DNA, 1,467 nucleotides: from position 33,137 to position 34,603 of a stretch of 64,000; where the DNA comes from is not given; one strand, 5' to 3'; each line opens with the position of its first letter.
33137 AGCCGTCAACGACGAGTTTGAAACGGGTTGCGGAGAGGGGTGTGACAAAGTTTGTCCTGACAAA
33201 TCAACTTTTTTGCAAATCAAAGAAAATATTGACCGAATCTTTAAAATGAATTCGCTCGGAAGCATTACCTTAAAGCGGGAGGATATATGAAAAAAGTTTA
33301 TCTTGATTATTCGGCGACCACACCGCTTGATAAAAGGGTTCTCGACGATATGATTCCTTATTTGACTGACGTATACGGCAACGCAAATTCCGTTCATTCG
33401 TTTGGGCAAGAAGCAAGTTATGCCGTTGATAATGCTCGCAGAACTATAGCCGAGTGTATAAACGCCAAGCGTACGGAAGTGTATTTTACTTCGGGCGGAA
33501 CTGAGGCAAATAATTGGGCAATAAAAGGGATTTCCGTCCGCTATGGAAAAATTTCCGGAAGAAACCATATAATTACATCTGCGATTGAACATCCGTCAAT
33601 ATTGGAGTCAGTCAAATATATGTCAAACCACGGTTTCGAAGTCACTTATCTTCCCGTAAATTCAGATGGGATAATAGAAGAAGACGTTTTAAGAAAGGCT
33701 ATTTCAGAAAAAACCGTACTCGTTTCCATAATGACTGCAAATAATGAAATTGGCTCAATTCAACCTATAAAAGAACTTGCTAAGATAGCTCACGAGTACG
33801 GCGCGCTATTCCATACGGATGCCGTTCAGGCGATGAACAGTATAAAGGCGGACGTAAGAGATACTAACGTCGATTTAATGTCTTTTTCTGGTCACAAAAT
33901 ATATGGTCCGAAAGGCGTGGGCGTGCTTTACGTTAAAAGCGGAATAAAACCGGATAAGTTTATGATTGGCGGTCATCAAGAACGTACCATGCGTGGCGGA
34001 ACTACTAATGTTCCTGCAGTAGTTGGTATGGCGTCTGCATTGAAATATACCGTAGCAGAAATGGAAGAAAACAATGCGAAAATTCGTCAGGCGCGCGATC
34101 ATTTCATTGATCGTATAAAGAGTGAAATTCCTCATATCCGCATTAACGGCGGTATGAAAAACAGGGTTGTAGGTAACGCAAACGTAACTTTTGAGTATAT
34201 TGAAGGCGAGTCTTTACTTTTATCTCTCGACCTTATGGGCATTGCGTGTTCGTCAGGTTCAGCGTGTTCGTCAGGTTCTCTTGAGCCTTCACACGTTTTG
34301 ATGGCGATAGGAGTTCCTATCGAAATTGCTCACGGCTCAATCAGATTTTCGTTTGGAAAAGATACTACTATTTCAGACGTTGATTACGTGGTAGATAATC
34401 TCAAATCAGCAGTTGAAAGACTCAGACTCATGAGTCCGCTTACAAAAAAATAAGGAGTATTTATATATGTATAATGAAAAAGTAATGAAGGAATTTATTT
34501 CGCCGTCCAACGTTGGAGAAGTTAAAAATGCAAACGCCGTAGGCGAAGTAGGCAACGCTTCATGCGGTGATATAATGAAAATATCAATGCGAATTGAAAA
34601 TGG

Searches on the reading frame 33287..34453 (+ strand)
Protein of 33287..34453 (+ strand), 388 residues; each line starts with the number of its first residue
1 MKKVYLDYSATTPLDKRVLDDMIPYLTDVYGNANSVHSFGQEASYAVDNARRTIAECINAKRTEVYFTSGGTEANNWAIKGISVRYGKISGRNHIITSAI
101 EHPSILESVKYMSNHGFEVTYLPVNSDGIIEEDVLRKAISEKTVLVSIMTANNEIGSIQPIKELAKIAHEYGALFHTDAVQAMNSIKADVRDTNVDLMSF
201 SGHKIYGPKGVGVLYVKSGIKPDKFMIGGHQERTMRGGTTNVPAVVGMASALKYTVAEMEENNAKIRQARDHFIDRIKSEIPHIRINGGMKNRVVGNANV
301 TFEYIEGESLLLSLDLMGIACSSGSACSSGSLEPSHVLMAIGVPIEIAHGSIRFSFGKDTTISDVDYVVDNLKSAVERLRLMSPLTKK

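Call 57: search_protein_families(library=pfam, proteins=[window:33287-34453:+], max_evalue=0.00001)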
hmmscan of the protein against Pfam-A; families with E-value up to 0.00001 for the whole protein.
window:33287-34453:+ (388 aa): 3 families
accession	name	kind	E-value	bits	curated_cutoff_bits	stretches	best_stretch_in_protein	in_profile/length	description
PF00266.25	Aminotran_5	-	2.6e-90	303.5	21.5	1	4-368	1-371/371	Aminotransferase class-V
PF01212.27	Beta_elim_lyase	-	2.1e-08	34.3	27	1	51-269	38-261/288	Beta-eliminating lyase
PF00155.27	Aminotran_1_2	-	9.8e-07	28.7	19.7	1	49-306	46-314/361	Aminotransferase class I and II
